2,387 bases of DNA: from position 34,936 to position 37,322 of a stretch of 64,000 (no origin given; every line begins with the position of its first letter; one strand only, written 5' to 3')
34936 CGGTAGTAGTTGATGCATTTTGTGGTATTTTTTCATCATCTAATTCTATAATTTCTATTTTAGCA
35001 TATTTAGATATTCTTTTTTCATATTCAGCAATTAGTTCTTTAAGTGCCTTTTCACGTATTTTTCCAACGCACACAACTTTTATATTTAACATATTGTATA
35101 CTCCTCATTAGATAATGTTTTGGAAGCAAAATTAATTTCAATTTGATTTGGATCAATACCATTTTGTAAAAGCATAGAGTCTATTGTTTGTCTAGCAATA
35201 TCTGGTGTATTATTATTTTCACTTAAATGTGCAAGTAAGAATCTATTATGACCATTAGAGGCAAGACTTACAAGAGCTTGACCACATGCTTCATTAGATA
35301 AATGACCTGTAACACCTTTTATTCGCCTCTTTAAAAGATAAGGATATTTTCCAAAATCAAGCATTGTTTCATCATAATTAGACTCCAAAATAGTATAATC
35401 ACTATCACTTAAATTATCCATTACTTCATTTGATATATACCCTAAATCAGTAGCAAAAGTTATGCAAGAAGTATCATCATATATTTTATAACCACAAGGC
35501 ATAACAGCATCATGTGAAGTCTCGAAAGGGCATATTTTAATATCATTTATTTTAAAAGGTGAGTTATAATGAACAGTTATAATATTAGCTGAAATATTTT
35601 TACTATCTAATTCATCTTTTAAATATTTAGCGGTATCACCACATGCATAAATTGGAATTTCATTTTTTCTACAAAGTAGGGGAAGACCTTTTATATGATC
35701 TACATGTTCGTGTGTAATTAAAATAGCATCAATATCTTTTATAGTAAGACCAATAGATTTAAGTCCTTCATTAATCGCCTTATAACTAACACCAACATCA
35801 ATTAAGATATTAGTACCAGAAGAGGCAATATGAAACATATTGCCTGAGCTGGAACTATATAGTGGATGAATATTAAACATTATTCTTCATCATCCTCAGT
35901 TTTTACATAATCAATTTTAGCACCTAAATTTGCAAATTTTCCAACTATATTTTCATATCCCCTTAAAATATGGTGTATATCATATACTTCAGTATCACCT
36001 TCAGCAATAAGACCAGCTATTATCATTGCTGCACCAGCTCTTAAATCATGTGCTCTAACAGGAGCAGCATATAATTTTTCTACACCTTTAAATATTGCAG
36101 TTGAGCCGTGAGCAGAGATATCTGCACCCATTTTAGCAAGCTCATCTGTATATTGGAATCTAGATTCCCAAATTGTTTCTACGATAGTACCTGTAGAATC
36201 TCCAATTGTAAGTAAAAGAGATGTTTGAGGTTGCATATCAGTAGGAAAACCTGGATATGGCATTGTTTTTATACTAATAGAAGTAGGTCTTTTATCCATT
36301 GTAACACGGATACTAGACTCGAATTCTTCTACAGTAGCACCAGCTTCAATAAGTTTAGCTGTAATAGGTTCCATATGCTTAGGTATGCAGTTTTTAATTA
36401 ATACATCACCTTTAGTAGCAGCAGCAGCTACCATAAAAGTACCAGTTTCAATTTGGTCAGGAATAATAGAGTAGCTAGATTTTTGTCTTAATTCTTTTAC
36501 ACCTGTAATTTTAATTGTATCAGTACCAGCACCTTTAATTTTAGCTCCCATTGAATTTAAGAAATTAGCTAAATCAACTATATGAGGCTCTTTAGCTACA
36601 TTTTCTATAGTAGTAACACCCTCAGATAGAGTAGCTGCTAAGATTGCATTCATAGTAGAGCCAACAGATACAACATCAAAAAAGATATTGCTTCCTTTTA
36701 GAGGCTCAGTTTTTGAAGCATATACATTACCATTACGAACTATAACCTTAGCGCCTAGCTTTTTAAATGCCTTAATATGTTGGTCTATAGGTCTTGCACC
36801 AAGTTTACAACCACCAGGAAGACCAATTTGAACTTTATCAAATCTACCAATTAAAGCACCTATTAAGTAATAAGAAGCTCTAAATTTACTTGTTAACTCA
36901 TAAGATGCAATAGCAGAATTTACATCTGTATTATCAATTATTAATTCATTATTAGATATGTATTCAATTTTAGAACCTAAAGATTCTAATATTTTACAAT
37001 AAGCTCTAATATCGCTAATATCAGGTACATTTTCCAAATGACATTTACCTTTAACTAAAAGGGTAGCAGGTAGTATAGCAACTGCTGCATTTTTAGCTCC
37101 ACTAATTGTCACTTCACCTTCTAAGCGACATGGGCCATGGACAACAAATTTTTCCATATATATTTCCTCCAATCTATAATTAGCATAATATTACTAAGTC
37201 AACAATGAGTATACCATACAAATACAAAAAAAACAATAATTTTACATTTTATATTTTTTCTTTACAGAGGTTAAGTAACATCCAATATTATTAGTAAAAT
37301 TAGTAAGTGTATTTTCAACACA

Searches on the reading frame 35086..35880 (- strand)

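Call 67: search_protein_families(library=pfam, proteins=[window:35086-35880:-], max_evalue=0.00001)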
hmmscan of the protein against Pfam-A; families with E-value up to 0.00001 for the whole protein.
window:35086-35880:- (264 aa): 4 families
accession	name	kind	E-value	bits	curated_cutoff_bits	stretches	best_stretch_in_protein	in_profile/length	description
PF12706.13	Lactamase_B_2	-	3.4e-23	82.8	27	1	23-218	1-199/200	Beta-lactamase superfamily domain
PF00753.33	Lactamase_B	-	1.9e-16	61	22.7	1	13-98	6-92/196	Metallo-beta-lactamase superfamily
PF16661.11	Lactamase_B_6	-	1.4e-07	31.5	27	1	22-84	6-76/193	Metallo-beta-lactamase superfamily domain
PF13483.12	Lactamase_B_3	-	2.2e-06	28.2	24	0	14-161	8-127/160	Beta-lactamase superfamily domain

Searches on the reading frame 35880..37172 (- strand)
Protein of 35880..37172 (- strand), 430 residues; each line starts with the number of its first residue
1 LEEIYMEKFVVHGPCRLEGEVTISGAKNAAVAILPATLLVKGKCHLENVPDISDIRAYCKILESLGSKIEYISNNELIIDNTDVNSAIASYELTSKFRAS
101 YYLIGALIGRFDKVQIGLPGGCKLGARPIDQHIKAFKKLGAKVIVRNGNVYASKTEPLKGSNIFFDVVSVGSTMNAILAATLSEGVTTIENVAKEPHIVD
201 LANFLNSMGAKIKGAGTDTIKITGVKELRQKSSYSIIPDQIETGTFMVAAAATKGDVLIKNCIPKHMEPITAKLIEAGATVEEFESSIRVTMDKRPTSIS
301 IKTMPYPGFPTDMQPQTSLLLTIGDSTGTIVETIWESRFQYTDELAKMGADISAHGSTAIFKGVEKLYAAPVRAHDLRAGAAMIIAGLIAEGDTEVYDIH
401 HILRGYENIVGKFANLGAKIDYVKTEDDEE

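Call 67: search_protein_families(library=pfam, proteins=[window:35880-37172:-], max_evalue=0.00001)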
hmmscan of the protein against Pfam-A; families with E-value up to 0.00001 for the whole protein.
window:35880-37172:- (430 aa): 1 family
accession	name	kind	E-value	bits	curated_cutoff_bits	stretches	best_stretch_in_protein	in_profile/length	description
PF00275.25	EPSP_synthase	-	4.7e-99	332.4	22.8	1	12-412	2-416/417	EPSP synthase (3-phosphoshikimate 1-carboxyvinyltransferase)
